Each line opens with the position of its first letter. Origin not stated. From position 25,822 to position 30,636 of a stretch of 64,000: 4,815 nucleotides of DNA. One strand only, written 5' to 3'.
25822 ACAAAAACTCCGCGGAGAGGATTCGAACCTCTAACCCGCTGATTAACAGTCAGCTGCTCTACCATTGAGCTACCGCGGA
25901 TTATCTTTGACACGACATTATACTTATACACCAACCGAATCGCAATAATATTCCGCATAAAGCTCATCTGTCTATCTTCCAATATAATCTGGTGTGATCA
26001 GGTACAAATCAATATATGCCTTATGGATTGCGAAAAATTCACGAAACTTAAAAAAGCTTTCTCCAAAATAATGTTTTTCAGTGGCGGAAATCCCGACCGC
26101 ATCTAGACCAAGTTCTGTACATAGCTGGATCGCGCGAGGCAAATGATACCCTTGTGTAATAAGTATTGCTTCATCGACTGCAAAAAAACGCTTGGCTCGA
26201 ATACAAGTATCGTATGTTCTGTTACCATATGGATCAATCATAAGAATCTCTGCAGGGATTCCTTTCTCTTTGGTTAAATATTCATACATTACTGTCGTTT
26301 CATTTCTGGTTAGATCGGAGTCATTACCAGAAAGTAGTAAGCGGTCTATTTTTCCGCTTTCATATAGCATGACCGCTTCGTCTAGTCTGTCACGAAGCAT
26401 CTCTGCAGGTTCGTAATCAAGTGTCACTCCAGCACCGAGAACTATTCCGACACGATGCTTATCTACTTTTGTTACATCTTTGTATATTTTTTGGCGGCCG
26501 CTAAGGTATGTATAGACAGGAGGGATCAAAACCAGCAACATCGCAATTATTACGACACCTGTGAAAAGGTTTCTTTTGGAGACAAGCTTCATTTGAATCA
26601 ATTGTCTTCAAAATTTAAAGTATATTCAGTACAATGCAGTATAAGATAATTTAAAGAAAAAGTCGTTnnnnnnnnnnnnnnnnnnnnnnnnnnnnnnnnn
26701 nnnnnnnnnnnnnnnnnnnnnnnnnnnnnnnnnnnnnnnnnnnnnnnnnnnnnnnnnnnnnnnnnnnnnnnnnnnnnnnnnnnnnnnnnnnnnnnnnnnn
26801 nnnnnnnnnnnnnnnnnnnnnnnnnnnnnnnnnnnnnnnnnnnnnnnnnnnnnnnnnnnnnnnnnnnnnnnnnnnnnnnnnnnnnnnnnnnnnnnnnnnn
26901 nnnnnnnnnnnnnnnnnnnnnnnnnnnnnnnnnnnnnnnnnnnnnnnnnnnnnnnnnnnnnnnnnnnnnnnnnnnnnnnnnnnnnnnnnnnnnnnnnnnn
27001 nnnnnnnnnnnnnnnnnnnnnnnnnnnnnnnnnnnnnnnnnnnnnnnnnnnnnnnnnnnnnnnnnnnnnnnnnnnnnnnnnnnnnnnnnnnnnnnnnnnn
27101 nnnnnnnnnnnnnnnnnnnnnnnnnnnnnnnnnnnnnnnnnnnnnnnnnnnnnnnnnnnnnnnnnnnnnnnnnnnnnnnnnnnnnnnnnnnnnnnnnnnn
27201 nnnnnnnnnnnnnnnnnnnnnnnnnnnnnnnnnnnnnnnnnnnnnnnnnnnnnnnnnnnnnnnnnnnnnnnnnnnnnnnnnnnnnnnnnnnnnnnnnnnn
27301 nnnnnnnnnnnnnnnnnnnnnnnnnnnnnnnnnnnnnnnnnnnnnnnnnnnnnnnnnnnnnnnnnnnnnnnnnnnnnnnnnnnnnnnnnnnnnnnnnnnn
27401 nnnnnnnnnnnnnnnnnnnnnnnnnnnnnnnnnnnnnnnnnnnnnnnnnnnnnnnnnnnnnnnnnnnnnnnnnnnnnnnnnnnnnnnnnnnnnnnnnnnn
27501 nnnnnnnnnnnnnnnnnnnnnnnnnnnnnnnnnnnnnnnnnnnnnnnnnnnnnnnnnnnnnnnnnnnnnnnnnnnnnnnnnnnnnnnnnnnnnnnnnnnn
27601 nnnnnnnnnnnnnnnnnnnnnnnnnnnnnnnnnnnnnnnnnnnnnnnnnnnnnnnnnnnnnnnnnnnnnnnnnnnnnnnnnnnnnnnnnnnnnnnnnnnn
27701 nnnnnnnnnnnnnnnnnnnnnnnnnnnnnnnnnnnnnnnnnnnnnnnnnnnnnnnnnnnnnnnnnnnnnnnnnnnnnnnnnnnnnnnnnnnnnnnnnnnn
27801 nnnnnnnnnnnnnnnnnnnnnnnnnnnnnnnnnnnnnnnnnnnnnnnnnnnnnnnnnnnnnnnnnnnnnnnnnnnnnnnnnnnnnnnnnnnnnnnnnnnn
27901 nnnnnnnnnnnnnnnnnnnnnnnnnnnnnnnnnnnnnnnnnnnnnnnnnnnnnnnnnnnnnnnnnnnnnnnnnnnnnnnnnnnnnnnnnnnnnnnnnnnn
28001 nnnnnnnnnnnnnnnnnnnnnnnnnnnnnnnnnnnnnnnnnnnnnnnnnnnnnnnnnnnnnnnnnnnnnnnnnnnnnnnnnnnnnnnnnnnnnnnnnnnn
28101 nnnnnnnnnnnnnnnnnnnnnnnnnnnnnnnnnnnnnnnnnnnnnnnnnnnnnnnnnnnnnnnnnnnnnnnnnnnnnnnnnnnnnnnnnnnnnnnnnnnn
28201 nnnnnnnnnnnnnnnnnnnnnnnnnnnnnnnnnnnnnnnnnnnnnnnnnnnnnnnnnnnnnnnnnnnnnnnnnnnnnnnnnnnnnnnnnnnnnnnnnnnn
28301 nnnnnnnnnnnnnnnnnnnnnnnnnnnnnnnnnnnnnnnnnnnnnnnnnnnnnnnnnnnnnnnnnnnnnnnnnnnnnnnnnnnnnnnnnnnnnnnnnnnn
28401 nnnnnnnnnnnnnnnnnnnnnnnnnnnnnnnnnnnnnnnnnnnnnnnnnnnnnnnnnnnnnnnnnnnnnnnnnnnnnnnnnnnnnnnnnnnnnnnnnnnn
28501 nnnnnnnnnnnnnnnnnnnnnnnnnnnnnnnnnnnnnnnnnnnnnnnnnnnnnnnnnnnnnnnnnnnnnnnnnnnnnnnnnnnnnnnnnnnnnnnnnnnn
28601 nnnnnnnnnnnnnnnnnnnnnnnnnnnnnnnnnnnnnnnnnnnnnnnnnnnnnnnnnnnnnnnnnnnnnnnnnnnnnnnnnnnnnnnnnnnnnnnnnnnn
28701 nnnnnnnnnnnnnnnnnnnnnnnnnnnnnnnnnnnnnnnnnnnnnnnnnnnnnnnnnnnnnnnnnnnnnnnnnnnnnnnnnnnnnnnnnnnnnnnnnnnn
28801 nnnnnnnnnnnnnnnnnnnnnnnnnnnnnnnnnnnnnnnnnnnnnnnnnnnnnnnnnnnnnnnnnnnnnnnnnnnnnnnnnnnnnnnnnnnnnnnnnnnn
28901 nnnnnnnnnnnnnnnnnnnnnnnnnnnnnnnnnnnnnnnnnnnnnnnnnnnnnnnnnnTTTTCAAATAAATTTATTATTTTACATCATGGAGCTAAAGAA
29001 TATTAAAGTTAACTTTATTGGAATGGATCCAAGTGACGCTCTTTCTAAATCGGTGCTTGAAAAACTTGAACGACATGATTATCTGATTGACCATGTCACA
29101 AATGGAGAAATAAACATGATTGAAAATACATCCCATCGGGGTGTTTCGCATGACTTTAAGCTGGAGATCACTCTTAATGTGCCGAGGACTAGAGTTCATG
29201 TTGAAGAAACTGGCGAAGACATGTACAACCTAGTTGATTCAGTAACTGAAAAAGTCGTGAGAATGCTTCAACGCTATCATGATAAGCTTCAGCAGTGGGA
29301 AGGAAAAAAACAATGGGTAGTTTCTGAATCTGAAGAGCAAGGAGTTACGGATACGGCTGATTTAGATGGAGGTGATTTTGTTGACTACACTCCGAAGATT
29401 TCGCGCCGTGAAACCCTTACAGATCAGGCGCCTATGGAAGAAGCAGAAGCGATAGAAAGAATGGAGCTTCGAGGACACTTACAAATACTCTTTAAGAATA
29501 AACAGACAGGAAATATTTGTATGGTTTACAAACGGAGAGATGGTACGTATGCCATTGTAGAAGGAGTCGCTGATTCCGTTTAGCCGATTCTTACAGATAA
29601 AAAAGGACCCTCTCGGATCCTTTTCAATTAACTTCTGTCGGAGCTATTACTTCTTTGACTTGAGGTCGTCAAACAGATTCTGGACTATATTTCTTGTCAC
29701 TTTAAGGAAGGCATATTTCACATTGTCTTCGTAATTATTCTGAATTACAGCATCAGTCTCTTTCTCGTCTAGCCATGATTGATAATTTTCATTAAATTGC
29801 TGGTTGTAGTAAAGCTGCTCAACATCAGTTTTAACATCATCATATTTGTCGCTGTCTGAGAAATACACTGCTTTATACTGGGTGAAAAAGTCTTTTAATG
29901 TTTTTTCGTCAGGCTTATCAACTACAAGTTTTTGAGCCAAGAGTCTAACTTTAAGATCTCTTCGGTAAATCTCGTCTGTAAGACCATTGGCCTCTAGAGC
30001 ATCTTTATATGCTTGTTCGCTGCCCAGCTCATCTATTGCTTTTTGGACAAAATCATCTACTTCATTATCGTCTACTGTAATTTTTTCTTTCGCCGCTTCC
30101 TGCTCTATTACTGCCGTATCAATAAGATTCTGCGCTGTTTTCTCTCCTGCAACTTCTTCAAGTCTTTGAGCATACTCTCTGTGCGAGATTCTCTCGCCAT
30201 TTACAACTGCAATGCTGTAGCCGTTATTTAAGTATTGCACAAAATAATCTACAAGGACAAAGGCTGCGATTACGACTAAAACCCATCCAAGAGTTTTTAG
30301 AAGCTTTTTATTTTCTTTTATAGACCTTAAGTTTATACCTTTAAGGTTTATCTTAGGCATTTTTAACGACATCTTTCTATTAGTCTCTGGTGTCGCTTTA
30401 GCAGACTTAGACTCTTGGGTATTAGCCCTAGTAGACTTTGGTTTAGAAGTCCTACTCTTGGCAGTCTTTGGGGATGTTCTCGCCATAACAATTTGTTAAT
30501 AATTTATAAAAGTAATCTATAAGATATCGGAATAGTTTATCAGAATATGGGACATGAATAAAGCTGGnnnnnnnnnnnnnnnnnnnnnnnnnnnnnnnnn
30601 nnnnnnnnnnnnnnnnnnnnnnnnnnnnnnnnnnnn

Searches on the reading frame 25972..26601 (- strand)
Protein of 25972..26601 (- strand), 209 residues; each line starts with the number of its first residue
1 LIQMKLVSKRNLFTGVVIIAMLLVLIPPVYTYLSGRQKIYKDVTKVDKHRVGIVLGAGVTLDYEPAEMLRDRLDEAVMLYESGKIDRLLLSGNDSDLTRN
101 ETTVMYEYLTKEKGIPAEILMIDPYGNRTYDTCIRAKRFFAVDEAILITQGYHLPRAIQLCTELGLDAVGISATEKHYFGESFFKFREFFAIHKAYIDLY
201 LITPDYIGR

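Call 19: search_protein_families(library=pfam, proteins=[window:25972-26601:-], max_evalue=0.001)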
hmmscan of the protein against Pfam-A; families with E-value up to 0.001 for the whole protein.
window:25972-26601:- (209 aa): 1 family
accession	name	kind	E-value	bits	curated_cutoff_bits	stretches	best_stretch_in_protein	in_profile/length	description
PF02698.23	DUF218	-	1.2e-20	74.2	27.6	1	52-169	3-105/133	DUF218 domain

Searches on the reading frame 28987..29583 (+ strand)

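Call 20: search_protein_families(library=pfam, proteins=[window:28987-29583:+], max_evalue=0.001)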
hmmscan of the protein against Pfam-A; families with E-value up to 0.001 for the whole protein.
window:28987-29583:+ (198 aa): 2 families
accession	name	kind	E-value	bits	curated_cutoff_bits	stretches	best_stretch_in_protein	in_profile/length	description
PF02482.25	Ribosomal_S30AE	-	4.7e-14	53.3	23.7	1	6-102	1-88/88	Sigma 54 modulation protein / S30EA ribosomal protein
PF16321.10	Ribosom_S30AE_C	-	5.8e-14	52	25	1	141-189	8-56/57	Sigma 54 modulation/S30EA ribosomal protein C terminus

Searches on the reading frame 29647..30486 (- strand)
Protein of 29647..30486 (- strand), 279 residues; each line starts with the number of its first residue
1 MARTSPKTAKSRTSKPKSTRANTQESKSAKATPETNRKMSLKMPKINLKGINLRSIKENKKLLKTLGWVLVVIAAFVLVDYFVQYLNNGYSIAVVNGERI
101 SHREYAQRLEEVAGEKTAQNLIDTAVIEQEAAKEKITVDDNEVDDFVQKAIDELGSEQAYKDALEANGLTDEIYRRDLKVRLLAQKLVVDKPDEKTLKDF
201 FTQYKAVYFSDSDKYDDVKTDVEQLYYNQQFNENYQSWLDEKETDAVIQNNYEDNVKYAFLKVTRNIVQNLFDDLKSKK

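Call 20: search_protein_families(library=pfam, proteins=[window:29647-30486:-], max_evalue=0.001)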
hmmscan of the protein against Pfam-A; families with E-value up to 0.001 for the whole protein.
window:29647-30486:- (279 aa): 2 families
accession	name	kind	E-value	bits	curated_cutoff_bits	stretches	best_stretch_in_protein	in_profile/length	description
PF13624.11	SurA_N_3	-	1.3e-15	58.1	27.2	1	53-187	2-161/162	SurA-like N-terminal domain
PF13623.11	SurA_N_2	-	2.2e-08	34.5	28.5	1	53-113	1-64/145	SurA-like N-terminal domain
